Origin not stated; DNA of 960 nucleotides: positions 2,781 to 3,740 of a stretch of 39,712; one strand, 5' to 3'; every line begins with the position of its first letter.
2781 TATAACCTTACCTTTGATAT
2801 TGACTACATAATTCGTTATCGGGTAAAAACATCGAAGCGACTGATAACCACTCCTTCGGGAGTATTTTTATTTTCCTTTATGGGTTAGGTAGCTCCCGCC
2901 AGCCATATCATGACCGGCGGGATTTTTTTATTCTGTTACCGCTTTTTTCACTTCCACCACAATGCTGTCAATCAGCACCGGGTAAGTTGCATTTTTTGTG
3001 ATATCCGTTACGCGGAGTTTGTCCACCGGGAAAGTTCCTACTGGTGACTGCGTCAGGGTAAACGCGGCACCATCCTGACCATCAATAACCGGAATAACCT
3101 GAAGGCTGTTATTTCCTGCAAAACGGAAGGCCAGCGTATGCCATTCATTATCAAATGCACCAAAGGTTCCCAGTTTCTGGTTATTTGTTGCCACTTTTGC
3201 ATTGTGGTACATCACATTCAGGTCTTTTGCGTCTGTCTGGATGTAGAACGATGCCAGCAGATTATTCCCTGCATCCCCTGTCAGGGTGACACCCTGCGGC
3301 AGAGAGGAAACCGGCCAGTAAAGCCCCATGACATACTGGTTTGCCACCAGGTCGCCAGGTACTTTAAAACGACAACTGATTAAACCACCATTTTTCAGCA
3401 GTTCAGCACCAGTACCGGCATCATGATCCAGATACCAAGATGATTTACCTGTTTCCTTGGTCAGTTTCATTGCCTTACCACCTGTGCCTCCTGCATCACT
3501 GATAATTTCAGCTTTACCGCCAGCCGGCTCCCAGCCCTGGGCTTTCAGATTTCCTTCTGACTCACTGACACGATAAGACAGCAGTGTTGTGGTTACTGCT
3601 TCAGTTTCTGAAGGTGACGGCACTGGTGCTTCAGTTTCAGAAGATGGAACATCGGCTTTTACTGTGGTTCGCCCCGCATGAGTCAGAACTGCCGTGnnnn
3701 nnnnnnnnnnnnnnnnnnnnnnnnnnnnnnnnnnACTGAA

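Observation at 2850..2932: Two tandem plus-strand terminators opposite the esterase gene end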

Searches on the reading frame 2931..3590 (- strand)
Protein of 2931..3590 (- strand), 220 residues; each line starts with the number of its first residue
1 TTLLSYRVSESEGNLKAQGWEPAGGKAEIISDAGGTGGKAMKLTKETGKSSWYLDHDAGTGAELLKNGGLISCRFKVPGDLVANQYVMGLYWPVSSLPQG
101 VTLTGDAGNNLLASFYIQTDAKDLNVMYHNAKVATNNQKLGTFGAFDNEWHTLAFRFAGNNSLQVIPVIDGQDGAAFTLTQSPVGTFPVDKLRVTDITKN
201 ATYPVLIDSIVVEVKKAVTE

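Call 59: find_related_loci(query=window:2931-3590:-, collection=viral_contigs, flank=1500)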
Query window:2931-3590:- (220 aa) in viral_contigs; peptide patterns used: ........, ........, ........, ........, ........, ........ (x = any residue, [..] = any of these).
299 stretches matched a pattern; 216 encode a relative of the query (tblastn E <= 1e-3); the best 80 are kept; 80 distinct loci.
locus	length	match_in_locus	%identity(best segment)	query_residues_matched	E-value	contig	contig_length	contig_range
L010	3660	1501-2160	100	1-220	5e-150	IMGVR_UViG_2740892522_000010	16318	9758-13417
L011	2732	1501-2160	100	1-220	8e-154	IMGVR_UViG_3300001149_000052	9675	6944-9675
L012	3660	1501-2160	100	1-220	3e-151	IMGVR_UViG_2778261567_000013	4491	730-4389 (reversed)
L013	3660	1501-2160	100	1-220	9e-150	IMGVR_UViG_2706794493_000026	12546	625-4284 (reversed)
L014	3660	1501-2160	100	1-220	3e-149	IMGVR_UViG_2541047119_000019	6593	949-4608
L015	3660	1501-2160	85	1-220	3e-127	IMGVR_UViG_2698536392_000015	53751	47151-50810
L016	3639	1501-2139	85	1-213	3e-123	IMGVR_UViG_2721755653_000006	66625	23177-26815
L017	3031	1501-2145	83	3-217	1e-123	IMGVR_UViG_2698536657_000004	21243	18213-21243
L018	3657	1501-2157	83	1-219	9e-122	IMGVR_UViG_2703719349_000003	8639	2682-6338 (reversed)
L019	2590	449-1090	84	1-214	5e-124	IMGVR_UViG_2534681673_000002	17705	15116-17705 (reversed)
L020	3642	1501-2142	84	1-214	2e-121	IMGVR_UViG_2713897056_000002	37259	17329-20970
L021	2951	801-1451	83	1-217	2e-122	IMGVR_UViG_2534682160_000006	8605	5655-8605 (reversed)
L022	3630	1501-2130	84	1-210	2e-119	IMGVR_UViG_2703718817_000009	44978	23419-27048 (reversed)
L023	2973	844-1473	84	1-210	5e-121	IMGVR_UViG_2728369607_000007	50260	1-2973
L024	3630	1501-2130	84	1-210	2e-119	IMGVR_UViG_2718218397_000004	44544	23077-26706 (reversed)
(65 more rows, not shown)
